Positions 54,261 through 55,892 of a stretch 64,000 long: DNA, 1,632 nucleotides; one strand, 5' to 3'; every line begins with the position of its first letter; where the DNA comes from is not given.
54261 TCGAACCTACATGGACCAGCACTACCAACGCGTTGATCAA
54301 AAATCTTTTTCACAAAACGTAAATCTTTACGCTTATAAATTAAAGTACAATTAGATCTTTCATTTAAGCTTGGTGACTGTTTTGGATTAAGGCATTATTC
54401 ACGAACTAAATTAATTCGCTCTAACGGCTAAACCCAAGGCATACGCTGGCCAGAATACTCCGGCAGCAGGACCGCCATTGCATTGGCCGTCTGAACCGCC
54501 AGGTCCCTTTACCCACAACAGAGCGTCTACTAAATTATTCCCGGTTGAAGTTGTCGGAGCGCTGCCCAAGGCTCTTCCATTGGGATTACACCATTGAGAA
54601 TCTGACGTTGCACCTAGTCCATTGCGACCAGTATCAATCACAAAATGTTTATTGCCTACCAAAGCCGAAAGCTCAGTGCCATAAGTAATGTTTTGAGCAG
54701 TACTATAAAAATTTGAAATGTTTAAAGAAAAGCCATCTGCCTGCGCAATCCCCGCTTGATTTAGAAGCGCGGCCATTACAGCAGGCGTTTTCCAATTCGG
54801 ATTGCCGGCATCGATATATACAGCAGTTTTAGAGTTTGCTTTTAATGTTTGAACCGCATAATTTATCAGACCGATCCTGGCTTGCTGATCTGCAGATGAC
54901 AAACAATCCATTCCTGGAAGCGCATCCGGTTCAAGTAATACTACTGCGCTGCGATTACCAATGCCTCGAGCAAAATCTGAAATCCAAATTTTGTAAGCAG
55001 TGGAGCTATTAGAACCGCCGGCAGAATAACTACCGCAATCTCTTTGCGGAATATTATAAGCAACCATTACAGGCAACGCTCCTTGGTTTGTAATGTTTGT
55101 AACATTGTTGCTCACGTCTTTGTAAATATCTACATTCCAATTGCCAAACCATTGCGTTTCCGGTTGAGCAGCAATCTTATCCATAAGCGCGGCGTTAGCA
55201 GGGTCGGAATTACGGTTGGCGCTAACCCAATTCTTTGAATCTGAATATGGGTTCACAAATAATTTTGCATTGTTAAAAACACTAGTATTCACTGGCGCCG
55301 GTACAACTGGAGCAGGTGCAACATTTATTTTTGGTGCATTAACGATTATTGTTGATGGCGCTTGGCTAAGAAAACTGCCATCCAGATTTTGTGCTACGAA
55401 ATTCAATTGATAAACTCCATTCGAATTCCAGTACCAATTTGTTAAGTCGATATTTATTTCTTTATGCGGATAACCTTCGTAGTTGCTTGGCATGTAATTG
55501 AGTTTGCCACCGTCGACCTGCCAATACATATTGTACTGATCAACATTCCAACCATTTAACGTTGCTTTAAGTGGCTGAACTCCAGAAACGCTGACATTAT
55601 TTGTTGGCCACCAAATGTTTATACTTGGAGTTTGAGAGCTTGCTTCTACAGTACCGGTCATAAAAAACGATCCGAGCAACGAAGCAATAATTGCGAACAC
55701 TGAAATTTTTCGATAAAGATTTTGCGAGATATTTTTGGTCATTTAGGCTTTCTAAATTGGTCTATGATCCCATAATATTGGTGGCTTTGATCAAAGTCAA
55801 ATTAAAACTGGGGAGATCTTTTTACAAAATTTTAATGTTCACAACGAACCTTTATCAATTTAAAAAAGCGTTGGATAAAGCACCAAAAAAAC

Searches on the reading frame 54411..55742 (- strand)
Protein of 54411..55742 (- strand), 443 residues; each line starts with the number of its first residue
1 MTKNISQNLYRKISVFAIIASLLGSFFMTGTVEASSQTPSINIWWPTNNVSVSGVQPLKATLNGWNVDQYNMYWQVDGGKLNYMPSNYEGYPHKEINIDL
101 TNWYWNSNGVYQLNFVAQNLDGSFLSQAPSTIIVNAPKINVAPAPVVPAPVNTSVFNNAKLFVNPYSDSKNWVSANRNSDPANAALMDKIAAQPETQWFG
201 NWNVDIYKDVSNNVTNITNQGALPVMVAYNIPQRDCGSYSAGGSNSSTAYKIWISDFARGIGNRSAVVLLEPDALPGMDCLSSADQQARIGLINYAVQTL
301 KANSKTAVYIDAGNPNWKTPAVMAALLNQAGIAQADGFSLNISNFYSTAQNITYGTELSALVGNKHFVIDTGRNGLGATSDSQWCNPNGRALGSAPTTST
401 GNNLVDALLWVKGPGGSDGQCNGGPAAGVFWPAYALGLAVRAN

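Call 77: search_protein_families(library=pfam, proteins=[window:54411-55742:-], max_evalue=0.001)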
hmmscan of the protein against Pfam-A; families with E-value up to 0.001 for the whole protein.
window:54411-55742:- (443 aa): 1 family
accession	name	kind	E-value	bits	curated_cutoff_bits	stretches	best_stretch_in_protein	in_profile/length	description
PF01341.22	Glyco_hydro_6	-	2.1e-63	215.4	27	1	176-424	6-300/305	Glycosyl hydrolases family 6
